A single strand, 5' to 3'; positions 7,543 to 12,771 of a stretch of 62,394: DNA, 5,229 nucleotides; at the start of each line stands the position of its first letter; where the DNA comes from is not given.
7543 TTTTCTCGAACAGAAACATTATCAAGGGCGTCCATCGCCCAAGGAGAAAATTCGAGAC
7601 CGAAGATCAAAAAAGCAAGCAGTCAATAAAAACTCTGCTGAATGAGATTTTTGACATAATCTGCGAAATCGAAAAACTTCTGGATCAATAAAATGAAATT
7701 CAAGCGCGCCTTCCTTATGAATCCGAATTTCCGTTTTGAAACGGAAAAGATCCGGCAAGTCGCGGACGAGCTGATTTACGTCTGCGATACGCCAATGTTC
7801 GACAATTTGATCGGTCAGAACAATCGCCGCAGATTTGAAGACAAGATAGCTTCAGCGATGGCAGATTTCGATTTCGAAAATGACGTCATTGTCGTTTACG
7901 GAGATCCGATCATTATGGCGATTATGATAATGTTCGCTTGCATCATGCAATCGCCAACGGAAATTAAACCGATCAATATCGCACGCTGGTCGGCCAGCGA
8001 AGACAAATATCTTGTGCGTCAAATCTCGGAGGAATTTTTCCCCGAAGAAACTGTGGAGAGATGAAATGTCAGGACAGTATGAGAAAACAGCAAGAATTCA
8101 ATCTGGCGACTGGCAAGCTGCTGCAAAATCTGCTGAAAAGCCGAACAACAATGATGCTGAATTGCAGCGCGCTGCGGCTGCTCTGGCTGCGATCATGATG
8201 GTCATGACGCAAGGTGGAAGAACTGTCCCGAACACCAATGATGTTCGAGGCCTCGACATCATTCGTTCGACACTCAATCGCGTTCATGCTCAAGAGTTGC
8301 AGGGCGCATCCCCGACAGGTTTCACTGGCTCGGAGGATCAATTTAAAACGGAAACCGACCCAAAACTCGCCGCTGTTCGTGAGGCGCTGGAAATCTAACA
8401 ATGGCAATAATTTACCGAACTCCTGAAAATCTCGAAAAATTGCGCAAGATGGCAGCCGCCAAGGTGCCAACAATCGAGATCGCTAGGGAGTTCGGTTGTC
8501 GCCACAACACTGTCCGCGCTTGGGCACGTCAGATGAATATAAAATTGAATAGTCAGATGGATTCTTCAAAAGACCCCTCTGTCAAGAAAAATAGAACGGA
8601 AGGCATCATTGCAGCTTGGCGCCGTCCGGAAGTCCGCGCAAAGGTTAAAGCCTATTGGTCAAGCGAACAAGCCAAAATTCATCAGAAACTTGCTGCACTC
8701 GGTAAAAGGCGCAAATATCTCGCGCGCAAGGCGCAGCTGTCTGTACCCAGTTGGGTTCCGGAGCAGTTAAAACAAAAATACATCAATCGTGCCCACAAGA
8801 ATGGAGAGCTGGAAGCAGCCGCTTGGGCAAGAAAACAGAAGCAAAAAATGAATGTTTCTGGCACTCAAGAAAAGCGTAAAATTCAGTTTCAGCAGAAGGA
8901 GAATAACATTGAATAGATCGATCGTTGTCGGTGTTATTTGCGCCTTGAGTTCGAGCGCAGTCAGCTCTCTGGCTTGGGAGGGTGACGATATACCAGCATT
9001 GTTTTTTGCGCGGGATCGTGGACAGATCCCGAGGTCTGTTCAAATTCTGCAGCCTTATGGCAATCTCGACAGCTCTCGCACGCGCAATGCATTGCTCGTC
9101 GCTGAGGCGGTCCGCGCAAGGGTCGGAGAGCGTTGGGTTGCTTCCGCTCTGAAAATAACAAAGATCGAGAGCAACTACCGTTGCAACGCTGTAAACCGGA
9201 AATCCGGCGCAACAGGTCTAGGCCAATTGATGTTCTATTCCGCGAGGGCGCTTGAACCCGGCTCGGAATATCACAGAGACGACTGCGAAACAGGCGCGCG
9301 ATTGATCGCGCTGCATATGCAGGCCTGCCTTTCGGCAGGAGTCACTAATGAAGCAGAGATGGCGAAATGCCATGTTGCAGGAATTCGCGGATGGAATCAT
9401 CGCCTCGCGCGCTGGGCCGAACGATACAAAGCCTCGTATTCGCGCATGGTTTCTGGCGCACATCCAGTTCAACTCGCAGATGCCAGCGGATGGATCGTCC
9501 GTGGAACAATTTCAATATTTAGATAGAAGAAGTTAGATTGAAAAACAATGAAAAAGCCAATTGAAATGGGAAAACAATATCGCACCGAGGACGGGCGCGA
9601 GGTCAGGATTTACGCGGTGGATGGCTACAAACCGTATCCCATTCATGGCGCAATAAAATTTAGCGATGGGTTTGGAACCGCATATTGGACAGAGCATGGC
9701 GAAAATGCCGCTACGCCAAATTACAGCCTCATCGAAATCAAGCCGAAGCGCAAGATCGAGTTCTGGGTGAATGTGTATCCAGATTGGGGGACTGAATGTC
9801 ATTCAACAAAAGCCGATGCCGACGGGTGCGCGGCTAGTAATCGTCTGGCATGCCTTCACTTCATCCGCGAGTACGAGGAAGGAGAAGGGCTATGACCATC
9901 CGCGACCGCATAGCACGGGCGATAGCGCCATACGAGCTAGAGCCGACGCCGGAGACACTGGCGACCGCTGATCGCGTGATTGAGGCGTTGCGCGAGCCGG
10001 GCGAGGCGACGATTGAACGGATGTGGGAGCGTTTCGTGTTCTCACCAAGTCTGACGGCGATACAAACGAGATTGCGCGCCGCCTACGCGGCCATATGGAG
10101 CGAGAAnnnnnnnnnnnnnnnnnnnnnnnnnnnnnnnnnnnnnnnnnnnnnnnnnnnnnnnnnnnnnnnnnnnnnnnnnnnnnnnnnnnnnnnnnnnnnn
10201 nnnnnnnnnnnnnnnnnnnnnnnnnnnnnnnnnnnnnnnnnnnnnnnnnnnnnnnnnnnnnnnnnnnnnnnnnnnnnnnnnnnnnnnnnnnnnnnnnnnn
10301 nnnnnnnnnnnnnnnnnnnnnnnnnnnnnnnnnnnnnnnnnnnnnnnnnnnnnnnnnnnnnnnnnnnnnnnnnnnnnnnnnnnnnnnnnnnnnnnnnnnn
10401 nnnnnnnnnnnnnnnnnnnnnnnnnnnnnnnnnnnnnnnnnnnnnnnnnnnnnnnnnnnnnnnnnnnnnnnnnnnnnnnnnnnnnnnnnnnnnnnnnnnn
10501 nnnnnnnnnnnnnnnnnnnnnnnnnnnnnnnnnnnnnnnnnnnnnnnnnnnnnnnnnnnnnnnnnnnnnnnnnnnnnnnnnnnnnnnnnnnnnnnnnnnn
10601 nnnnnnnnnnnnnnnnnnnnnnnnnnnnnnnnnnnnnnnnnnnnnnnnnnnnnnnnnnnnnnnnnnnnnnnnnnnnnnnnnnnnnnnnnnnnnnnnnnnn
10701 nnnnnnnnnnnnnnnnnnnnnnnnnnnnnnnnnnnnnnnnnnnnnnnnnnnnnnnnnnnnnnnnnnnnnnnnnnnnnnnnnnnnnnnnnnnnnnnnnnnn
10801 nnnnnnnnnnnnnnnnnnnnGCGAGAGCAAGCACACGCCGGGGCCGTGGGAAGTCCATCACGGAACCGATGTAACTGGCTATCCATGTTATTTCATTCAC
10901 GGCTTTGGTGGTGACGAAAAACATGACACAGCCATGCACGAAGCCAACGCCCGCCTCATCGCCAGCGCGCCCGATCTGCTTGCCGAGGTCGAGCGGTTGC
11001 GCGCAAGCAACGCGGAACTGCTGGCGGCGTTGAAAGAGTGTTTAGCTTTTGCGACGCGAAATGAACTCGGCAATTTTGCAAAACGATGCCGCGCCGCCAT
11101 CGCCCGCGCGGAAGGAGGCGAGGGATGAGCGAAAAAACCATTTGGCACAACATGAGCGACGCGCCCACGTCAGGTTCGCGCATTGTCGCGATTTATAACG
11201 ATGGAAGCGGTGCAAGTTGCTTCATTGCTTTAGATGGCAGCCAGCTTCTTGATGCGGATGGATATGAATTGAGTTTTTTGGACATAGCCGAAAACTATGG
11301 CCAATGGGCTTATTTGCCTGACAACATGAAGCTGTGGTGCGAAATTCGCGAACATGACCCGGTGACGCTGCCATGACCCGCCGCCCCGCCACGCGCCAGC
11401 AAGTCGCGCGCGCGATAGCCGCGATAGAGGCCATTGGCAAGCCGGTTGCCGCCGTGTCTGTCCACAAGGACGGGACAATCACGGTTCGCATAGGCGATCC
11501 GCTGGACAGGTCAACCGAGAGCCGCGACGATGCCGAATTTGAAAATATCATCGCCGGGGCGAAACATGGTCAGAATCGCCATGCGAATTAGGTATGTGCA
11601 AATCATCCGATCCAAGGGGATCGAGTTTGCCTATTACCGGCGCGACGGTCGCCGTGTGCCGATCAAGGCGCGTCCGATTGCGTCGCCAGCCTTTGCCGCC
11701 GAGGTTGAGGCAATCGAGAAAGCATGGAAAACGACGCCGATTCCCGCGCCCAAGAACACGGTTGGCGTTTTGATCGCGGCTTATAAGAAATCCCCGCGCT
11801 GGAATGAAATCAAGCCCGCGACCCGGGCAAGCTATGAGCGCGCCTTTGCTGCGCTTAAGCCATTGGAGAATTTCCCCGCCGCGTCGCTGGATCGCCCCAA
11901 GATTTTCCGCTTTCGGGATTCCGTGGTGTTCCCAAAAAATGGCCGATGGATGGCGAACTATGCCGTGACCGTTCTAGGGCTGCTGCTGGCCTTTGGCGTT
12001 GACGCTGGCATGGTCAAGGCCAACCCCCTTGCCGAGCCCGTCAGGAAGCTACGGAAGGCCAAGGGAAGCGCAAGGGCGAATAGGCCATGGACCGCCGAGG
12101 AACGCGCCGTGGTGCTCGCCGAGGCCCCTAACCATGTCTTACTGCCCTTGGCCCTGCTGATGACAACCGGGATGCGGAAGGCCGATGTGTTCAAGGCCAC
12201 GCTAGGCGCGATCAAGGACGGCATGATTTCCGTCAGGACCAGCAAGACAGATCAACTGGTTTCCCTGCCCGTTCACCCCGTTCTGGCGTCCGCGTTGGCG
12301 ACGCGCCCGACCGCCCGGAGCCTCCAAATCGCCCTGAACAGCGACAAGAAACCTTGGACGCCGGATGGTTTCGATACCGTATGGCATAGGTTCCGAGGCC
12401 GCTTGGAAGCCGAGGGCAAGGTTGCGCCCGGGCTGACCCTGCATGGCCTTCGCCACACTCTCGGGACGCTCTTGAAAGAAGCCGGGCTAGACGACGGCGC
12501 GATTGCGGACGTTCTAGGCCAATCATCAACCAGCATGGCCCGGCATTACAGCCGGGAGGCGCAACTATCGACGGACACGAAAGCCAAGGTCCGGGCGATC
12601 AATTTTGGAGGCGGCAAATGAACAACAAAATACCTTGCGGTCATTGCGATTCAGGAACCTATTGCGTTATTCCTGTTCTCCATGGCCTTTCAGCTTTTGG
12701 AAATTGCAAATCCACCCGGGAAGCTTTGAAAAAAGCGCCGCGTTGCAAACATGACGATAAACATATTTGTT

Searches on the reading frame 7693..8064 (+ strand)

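Call 24: search_protein_families(library=phrogs, proteins=[window:7693-8064:+], max_evalue=0.001)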
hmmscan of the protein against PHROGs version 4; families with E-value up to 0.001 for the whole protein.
window:7693-8064:+ (123 aa): 1 family
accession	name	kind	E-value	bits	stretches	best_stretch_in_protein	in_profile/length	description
phrog_5888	-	unknown function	0.00013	22.8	1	49-115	52-113/118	-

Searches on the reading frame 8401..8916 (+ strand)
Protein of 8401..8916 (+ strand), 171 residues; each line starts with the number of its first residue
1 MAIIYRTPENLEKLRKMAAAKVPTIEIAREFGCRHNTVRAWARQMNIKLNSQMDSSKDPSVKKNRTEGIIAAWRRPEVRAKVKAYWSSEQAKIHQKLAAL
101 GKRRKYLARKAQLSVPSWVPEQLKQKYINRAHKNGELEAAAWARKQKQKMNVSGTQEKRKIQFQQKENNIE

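Call 24: search_protein_families(library=phrogs, proteins=[window:8401-8916:+], max_evalue=0.001)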
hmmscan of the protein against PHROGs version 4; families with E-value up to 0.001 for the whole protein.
window:8401-8916:+ (171 aa): 3 families
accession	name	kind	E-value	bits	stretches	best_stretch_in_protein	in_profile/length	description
phrog_323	-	transcription regulation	1.7e-06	28.8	1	5-149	148-291/319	transcriptional regulator, D5-like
phrog_664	-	DNA, RNA and nucleotide metabolism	0.00013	22.9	1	7-46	86-125/210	DNA binding protein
phrog_20467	-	DNA, RNA and nucleotide metabolism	0.00054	20.8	0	7-44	64-101/112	HNH endonuclease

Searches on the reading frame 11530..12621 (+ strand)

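Call 57: search_protein_families(library=phrogs, proteins=[window:11530-12621:+], max_evalue=0.00001)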
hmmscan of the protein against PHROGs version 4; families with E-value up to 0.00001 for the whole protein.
window:11530-12621:+ (363 aa): 2 families
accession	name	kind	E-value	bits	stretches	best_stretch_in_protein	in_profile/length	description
phrog_1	-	integration and excision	5.4e-34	119.4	1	21-344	112-436/611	integrase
phrog_216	-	integration and excision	2.1e-16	60.9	1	149-351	22-232/301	integrase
